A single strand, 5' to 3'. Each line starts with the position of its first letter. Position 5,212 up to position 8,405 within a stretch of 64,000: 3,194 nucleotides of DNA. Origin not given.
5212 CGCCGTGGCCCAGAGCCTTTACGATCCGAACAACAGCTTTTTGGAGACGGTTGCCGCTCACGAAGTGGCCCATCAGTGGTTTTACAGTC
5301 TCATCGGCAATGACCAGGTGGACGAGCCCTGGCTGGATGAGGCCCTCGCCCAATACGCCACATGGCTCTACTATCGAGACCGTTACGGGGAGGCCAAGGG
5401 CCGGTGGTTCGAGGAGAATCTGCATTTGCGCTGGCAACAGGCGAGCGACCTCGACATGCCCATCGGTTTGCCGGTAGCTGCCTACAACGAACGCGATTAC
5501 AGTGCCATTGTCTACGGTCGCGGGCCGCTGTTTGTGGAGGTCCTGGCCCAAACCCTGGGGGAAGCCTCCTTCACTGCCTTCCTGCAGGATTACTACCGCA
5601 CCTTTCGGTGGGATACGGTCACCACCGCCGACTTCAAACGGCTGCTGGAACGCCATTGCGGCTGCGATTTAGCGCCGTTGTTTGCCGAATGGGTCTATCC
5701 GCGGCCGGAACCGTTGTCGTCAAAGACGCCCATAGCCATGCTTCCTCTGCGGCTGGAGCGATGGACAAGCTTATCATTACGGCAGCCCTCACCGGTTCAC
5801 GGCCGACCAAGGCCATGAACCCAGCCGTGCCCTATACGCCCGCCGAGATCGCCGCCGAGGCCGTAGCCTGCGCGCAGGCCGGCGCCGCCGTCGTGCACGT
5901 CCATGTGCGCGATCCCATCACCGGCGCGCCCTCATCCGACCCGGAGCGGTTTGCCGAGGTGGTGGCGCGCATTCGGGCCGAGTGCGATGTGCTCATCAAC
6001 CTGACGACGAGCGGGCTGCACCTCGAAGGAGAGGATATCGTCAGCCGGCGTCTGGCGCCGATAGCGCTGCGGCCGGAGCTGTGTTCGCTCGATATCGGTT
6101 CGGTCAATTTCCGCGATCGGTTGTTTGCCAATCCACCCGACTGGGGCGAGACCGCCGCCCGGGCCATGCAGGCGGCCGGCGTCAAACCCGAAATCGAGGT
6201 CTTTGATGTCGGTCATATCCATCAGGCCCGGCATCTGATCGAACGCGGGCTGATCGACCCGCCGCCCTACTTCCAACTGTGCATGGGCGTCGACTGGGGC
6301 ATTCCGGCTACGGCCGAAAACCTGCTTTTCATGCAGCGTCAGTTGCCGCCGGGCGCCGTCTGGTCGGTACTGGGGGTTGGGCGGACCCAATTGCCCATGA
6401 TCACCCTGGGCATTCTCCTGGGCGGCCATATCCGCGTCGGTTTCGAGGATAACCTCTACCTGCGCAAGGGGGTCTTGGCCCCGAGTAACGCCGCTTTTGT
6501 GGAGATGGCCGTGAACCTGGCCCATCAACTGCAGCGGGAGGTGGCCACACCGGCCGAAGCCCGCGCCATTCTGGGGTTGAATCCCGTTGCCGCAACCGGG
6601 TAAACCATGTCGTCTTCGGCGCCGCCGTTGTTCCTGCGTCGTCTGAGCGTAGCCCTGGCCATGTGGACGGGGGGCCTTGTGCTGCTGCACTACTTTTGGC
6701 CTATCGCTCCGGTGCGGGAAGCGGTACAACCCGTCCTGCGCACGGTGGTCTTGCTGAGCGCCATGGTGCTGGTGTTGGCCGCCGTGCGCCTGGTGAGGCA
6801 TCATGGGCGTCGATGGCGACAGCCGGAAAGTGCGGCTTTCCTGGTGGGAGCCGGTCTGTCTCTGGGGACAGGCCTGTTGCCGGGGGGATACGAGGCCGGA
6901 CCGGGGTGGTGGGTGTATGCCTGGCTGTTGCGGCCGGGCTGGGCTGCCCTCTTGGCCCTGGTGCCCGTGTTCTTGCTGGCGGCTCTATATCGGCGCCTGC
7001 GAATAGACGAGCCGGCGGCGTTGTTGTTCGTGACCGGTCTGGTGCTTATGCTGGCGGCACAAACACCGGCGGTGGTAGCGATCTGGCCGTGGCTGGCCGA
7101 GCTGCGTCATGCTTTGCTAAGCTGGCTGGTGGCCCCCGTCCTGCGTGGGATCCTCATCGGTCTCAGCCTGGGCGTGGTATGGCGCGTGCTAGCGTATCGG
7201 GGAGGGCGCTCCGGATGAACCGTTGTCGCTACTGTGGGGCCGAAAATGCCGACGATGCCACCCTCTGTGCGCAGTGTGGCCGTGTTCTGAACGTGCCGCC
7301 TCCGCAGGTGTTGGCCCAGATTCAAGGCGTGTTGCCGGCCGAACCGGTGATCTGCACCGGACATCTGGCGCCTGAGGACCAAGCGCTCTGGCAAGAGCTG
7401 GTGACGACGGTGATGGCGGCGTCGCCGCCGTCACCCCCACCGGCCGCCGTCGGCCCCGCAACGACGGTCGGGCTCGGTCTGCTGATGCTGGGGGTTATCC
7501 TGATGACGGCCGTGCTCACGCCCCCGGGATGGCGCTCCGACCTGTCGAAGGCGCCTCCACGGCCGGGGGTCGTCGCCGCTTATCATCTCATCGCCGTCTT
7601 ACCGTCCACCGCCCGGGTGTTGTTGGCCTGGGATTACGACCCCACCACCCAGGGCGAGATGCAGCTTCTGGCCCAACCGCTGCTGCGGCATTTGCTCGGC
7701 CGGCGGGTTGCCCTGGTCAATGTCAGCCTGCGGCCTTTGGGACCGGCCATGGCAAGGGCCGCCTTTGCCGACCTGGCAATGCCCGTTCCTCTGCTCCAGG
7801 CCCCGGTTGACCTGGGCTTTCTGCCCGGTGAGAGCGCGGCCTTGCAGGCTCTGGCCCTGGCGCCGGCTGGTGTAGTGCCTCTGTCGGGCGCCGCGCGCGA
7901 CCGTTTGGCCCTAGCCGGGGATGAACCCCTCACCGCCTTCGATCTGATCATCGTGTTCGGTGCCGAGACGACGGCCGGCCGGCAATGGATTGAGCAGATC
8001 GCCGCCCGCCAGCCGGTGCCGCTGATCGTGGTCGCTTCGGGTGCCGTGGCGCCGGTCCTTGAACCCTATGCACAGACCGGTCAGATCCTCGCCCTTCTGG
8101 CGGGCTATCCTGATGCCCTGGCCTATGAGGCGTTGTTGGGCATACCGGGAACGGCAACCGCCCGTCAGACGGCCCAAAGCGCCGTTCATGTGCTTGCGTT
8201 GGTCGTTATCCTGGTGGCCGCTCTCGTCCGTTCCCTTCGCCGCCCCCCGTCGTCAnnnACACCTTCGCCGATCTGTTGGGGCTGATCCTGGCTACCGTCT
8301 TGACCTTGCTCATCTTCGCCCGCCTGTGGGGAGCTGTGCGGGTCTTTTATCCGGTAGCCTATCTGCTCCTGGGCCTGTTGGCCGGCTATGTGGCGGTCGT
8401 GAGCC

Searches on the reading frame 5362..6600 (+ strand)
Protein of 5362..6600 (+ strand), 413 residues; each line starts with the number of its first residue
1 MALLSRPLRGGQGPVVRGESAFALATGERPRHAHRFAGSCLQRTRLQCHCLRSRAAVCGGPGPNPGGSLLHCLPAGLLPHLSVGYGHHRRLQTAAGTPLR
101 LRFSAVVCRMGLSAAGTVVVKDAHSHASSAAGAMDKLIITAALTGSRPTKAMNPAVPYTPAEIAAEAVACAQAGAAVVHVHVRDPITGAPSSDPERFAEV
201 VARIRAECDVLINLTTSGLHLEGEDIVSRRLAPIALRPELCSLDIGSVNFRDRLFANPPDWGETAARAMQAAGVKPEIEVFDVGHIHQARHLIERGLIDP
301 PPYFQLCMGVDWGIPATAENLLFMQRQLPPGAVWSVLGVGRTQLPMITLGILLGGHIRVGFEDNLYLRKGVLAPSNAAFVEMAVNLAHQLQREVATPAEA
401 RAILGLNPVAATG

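Call 7: search_protein_families(library=pfam, proteins=[window:5362-6600:+], max_evalue=0.001)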
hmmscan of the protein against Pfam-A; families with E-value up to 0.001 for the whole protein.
window:5362-6600:+ (413 aa): 1 family
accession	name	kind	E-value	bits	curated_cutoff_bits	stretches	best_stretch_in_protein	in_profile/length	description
PF05853.18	BKACE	-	6.4e-111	370.5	24.8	1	136-406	1-274/274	beta-keto acid cleavage enzyme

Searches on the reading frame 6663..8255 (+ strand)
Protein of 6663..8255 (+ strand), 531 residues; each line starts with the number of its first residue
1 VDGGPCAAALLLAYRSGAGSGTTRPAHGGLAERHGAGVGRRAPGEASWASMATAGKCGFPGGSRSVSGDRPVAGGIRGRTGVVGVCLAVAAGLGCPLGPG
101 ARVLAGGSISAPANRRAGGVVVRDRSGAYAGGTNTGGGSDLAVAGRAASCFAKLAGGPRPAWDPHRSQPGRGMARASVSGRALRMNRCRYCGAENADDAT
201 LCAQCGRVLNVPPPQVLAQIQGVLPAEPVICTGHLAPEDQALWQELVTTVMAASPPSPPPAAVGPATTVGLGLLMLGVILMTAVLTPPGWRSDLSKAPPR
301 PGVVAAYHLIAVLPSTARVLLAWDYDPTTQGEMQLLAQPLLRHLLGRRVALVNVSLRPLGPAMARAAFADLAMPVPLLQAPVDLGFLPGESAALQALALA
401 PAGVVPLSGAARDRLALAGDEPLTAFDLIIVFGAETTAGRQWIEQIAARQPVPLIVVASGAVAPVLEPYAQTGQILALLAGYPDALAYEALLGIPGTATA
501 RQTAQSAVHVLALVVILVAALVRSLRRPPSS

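Call 7: search_protein_families(library=pfam, proteins=[window:6663-8255:+], max_evalue=0.001)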
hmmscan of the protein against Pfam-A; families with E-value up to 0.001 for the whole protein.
window:6663-8255:+ (531 aa): 3 families
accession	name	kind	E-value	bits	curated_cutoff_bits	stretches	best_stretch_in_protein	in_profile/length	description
PF13240.11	Zn_Ribbon_1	-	2e-05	24.7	25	1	188-207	2-21/23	zinc-ribbon domain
PF13248.11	Zn_ribbon_3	-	3.1e-05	23.7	27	1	185-209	2-26/26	zinc-ribbon domain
PF24463.1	DUF7577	-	0.00011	22.2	28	1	187-207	4-24/27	Domain of unknown function (DUF7577)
